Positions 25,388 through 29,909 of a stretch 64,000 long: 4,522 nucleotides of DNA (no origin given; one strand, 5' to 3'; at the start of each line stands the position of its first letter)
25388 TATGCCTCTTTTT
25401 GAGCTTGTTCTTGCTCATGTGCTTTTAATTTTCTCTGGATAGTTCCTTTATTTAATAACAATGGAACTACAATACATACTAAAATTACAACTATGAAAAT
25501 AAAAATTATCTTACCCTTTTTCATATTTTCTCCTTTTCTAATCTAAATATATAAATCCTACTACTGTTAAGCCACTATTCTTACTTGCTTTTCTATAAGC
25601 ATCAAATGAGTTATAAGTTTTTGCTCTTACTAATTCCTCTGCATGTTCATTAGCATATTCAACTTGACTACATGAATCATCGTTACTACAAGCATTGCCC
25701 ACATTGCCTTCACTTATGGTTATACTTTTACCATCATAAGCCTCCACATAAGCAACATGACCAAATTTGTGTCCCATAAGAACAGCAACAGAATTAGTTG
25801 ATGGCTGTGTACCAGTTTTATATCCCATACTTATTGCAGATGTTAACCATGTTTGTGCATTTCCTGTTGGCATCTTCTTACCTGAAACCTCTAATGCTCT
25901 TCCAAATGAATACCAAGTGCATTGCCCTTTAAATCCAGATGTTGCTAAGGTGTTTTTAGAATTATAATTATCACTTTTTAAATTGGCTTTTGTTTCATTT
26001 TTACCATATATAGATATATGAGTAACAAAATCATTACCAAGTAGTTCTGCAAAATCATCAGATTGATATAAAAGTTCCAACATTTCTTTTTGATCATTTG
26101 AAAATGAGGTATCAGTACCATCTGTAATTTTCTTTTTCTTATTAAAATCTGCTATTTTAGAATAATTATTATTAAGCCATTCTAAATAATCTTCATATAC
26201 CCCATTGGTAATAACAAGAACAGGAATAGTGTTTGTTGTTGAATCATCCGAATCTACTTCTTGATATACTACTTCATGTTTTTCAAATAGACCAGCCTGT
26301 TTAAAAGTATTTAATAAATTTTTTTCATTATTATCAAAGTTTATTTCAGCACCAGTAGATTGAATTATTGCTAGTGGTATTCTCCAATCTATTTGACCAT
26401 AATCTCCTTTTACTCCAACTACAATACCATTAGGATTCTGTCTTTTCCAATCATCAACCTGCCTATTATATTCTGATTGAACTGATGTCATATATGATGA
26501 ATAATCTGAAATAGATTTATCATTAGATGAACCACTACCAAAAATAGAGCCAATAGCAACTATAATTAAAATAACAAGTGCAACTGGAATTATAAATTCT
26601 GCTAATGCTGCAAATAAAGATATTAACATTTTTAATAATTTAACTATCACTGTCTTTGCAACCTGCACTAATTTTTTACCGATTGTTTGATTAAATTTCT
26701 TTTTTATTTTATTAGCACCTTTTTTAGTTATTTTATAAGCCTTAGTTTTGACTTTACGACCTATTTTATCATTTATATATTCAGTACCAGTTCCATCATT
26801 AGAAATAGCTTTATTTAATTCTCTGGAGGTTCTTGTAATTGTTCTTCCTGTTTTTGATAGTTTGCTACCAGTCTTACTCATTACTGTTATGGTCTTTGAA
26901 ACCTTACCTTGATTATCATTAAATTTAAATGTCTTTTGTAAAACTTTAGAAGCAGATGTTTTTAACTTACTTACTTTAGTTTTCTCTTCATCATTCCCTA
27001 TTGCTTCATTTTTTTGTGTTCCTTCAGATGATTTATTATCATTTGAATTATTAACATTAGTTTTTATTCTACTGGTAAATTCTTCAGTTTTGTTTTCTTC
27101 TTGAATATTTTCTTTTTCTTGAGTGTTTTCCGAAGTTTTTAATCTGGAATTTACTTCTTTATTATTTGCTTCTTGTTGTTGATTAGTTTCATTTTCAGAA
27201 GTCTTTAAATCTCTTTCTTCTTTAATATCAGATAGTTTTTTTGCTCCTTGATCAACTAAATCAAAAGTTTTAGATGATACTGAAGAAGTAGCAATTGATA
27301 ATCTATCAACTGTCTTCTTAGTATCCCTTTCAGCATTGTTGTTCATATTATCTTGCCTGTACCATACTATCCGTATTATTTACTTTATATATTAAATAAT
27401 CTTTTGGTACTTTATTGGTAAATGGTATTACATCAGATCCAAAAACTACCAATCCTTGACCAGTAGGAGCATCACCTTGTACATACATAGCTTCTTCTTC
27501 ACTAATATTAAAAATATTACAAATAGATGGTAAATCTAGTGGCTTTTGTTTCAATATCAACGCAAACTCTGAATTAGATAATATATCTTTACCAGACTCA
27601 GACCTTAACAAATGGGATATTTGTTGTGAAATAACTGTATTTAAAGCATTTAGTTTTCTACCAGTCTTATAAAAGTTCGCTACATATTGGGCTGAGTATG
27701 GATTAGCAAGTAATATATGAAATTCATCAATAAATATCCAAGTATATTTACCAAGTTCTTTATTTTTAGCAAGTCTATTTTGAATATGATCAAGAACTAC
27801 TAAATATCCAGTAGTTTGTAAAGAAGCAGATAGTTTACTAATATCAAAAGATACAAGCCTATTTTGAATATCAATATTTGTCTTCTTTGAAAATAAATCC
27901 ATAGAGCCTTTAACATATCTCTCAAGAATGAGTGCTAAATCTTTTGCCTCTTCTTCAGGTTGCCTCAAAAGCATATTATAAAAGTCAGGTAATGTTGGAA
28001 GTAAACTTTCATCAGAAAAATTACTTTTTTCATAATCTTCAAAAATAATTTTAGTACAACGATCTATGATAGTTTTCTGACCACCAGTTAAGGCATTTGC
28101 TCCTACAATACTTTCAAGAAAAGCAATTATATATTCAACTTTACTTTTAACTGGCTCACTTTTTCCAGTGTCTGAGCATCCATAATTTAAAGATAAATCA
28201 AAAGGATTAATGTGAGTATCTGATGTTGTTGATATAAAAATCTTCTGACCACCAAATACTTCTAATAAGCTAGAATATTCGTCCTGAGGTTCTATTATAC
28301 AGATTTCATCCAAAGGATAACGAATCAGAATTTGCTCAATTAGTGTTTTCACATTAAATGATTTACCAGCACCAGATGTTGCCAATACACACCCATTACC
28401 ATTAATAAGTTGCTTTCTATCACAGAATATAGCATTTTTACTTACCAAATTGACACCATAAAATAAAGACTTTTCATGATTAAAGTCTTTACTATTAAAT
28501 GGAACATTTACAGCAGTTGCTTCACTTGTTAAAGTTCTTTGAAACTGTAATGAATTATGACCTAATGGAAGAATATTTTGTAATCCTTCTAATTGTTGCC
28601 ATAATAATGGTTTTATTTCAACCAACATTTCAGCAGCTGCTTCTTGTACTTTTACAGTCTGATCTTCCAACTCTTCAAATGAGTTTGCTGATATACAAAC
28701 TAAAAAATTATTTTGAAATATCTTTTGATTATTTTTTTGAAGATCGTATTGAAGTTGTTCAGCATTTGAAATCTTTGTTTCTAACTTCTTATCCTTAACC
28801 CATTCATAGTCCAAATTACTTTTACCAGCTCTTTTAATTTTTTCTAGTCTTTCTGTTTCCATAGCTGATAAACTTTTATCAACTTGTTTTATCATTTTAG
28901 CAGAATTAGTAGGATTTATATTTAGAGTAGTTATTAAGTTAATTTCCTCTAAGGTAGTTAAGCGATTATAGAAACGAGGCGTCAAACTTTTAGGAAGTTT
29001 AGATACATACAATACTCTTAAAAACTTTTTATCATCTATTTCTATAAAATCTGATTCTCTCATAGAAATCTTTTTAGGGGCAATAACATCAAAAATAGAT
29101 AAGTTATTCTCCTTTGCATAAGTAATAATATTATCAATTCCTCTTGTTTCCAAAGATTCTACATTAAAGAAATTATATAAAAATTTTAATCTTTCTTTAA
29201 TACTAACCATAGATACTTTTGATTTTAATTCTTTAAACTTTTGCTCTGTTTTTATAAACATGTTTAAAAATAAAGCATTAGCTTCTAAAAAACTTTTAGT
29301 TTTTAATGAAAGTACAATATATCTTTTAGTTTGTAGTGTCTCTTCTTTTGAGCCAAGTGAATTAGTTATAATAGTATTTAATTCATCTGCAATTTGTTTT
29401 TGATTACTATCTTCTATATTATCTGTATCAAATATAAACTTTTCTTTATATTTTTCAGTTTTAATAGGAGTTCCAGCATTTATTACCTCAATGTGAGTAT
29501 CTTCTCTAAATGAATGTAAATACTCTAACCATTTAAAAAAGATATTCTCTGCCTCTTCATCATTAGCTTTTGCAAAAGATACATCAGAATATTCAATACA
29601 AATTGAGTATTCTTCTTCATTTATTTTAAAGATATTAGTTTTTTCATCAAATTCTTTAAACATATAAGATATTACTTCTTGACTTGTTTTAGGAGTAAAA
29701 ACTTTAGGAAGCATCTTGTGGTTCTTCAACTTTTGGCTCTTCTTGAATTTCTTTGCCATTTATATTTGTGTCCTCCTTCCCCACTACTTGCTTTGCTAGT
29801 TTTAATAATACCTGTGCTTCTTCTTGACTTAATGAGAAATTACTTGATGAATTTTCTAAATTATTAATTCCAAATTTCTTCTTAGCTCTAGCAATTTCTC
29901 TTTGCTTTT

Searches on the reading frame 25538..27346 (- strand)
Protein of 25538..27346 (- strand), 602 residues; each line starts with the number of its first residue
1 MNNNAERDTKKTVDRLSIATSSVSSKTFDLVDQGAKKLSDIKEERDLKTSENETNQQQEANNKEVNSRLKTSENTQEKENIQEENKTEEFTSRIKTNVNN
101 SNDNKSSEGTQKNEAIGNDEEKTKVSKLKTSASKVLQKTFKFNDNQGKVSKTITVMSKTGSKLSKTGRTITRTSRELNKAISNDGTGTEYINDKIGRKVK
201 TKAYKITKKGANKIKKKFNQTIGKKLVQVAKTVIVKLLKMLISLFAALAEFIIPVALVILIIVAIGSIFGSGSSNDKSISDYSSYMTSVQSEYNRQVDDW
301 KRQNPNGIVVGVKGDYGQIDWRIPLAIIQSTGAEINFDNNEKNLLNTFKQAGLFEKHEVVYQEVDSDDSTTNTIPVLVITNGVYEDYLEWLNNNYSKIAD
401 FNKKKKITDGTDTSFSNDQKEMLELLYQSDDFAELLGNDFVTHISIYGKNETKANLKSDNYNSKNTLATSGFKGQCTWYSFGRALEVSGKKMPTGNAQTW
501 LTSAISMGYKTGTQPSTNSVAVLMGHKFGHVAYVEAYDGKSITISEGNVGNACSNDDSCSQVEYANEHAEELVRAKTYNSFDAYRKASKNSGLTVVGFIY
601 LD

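Call 9: search_protein_families(library=pfam, proteins=[window:25538-27346:-], max_evalue=0.001)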
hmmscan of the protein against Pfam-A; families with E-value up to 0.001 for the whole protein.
window:25538-27346:- (602 aa): 1 family
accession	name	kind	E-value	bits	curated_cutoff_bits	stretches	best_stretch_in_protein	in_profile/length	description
PF05257.22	CHAP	-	5.1e-15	56.2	26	1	471-548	5-81/81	CHAP domain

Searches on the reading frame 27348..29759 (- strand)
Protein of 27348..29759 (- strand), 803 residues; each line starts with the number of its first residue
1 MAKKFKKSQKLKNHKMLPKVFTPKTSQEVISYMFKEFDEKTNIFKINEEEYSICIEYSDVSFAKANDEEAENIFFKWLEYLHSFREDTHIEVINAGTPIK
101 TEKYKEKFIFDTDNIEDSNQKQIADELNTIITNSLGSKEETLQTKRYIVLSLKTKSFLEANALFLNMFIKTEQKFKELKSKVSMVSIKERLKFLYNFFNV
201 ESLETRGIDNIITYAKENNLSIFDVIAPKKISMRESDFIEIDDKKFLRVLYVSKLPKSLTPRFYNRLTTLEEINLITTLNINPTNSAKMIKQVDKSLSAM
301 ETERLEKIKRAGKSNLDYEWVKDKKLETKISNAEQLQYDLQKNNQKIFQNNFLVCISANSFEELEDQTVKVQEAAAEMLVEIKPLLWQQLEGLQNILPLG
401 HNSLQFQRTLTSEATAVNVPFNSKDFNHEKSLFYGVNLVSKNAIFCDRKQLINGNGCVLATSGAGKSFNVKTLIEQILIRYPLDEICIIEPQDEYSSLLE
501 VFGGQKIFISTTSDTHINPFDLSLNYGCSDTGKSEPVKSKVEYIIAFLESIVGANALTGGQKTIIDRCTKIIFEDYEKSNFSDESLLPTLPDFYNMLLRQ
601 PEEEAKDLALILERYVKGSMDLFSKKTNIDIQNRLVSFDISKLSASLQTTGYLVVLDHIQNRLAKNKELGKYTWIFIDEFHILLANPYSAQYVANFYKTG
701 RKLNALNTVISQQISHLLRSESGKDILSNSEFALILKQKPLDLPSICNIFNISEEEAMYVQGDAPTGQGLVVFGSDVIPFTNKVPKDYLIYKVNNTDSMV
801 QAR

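Call 9: search_protein_families(library=pfam, proteins=[window:27348-29759:-], max_evalue=0.001)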
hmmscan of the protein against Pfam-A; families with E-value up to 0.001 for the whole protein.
window:27348-29759:- (803 aa): 2 families
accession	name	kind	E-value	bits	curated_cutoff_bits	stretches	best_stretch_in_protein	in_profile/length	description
PF19044.6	P-loop_TraG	-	2.8e-13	49.7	25.8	1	448-757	24-339/413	TraG P-loop domain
PF01935.23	DUF87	-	1.4e-07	32.3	23.2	1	448-531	18-101/220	Helicase HerA, central domain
